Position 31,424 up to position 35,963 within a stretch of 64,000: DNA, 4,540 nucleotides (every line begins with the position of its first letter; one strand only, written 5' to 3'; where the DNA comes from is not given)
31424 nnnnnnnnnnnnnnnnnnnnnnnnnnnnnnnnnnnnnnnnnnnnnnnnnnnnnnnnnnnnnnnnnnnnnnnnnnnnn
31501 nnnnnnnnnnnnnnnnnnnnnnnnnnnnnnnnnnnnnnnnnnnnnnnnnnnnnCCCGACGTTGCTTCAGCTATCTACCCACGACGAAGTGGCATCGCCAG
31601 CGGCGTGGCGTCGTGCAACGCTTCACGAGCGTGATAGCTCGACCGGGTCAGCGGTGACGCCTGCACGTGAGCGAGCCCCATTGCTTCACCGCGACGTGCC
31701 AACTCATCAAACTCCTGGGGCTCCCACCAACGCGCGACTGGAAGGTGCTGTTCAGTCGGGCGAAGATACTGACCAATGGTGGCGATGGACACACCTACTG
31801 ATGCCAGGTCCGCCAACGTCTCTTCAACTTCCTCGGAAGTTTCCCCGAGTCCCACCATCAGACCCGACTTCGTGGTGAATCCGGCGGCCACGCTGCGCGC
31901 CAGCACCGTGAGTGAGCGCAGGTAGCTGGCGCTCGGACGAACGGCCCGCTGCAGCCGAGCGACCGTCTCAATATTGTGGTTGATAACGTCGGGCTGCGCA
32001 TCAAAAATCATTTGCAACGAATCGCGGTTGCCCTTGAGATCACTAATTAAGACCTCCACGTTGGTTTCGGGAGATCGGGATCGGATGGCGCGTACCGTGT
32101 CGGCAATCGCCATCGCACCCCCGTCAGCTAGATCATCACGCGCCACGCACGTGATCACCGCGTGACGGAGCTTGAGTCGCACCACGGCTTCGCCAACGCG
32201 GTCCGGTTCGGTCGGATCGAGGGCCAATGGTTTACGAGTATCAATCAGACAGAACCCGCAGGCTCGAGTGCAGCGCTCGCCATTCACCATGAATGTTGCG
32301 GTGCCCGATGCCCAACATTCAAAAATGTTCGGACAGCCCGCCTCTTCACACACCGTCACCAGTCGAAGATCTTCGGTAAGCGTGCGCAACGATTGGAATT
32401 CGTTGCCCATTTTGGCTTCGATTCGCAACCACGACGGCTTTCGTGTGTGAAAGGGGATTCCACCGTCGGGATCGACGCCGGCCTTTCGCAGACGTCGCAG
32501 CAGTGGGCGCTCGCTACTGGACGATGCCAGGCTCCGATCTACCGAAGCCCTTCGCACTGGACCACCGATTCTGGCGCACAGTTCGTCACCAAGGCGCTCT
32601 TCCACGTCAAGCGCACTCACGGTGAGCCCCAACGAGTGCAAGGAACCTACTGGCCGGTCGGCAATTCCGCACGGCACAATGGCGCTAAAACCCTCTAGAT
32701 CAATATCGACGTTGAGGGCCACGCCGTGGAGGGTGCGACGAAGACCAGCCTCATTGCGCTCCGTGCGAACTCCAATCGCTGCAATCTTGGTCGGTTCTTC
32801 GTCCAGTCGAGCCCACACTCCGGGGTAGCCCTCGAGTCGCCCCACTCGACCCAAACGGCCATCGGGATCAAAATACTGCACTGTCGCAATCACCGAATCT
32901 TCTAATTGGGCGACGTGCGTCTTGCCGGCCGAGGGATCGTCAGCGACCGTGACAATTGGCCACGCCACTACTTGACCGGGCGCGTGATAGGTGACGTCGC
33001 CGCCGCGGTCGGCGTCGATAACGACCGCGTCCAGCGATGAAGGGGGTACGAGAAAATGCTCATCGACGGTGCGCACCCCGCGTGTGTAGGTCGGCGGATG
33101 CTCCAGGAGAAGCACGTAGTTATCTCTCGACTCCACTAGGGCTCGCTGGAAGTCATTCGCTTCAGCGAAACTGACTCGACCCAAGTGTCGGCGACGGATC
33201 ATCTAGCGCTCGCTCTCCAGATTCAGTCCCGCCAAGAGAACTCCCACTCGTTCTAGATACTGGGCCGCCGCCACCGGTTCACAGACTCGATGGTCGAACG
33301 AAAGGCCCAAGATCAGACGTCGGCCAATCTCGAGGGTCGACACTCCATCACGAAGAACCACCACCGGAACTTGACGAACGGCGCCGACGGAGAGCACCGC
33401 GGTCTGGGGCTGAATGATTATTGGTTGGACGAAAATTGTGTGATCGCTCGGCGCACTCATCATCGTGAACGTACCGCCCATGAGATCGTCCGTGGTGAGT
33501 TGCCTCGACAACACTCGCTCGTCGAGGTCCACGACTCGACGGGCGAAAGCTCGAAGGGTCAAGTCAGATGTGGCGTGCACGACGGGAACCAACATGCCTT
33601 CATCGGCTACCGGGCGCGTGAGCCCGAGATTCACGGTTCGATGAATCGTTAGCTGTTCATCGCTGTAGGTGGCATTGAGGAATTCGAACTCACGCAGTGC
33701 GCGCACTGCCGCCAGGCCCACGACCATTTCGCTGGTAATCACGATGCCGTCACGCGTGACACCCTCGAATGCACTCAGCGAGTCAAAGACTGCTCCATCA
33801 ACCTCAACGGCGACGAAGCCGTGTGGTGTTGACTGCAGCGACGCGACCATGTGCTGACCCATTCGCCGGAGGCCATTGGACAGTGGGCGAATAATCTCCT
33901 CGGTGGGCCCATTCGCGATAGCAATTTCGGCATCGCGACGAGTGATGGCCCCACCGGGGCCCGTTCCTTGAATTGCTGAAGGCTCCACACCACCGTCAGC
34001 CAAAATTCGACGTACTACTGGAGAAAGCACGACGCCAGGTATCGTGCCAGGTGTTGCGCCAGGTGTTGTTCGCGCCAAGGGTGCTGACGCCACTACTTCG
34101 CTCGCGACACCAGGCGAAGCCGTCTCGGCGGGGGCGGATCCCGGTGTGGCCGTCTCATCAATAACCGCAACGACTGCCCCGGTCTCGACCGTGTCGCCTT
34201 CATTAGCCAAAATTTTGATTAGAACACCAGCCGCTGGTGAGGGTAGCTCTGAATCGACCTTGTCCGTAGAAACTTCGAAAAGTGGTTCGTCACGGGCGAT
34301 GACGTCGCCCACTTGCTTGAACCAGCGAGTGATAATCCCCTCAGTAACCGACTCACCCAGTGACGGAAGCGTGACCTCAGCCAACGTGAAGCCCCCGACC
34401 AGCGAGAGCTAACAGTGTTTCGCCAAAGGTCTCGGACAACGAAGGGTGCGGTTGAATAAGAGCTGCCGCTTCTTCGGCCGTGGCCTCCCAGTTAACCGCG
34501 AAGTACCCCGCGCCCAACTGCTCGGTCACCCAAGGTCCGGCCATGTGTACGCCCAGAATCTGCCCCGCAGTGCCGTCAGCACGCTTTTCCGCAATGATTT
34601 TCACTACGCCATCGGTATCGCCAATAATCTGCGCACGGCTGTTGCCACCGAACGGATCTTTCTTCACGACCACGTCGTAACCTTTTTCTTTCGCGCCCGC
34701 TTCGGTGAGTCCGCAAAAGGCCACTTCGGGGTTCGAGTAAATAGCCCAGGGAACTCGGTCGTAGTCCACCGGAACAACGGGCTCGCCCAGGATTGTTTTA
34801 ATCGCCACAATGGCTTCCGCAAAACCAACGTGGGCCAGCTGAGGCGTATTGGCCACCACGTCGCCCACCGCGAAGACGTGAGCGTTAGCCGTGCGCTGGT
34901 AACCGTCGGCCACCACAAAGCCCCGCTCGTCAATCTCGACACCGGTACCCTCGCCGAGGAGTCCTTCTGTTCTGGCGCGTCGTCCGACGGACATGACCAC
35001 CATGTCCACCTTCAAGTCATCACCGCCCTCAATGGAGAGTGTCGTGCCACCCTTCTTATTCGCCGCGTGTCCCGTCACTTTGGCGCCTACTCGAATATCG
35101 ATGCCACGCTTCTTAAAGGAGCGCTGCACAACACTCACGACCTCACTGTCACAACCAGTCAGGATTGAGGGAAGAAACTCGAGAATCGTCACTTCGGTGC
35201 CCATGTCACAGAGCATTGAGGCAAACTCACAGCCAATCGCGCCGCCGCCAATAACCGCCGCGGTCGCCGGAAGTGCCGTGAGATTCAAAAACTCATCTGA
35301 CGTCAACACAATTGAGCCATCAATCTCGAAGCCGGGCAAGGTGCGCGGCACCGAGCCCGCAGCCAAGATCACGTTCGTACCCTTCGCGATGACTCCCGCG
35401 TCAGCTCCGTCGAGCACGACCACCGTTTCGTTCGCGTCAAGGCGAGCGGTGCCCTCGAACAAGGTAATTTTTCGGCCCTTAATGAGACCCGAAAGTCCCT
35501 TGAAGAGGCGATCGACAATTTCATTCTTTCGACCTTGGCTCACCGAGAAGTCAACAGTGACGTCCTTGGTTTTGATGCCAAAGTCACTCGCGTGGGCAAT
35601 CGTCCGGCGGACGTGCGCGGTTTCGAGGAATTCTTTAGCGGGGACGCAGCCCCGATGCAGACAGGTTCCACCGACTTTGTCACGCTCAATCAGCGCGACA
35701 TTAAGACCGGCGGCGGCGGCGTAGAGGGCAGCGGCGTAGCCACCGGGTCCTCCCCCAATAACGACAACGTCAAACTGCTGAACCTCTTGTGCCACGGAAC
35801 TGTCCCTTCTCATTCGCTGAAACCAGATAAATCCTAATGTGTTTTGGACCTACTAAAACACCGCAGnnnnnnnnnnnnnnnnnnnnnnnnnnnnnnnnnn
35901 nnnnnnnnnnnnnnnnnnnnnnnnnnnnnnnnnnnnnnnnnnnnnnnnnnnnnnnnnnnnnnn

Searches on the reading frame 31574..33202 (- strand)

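Call 34: search_protein_families(library=pfam, proteins=[window:31574-33202:-], max_evalue=0.00001)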
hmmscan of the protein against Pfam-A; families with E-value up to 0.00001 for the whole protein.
window:31574-33202:- (542 aa): 2 families
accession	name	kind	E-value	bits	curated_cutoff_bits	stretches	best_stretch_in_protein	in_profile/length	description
PF21948.1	LplA-B_cat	-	7.3e-23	82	27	1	17-208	7-199/200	Lipoyl protein ligase A/B catalytic domain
PF04055.27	Radical_SAM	-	2.2e-14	54.4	29.5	1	309-465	5-165/166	Radical SAM superfamily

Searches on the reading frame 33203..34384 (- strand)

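Call 35: search_protein_families(library=pfam, proteins=[window:33203-34384:-], max_evalue=0.00001)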
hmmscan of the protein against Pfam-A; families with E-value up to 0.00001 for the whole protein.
window:33203-34384:- (393 aa): 3 families
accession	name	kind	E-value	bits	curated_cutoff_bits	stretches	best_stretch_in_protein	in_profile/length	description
PF00198.28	2-oxoacid_dh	-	4.4e-34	118.4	23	1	166-385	7-225/232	2-oxoacid dehydrogenases acyltransferase (catalytic domain)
PF00364.28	Biotin_lipoyl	-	2e-21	76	22.1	1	3-75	2-73/73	Biotin-requiring enzyme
PF02817.22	E3_binding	-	4.7e-10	39.9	23.7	1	118-153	1-36/36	e3 binding domain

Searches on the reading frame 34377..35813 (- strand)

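Call 34: search_protein_families(library=pfam, proteins=[window:34377-35813:-], max_evalue=0.00001)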
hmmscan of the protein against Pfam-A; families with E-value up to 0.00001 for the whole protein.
window:34377-35813:- (478 aa): 12 families
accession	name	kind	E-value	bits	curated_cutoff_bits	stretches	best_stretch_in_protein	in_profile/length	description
PF07992.20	Pyr_redox_2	-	6.1e-67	226.5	26.1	1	14-334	1-291/291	Pyridine nucleotide-disulphide oxidoreductase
PF02852.28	Pyr_redox_dim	-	1.2e-27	96.7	25.3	1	354-465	1-108/110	Pyridine nucleotide-disulphide oxidoreductase, dimerisation domain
PF00070.33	Pyr_redox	-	3e-21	76.2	22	1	185-255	2-72/82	Pyridine nucleotide-disulphide oxidoreductase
PF01134.28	GIDA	-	4.4e-10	39.6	22.1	1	15-91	1-76/391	Glucose inhibited division protein A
PF12831.13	FAD_oxidored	-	1.6e-09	38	27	1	15-60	1-47/416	FAD dependent oxidoreductase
PF03486.20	HI0933_like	-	5.6e-08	33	50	0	15-47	2-34/244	HI0933-like protein Rossmann domain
PF13738.12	Pyr_redox_3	-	1e-07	32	30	1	17-302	1-289/305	Pyridine nucleotide-disulphide oxidoreductase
PF01266.30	DAO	-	1.9e-07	31.4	27.9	1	15-50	1-38/353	FAD dependent oxidoreductase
PF01262.27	AlaDh_PNT_C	-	5.8e-07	29.6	23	0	182-223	28-69/214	Alanine dehydrogenase/PNT, C-terminal domain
PF13450.12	NAD_binding_8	-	1.9e-06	28.5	21.9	0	18-51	1-35/68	NAD(P)-binding Rossmann-like domain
PF00890.30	FAD_binding_2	-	2.6e-06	27.3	20.4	1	15-49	1-35/414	FAD binding domain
PF01494.25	FAD_binding_3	-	6.7e-06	26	22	0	14-46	2-34/349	FAD binding domain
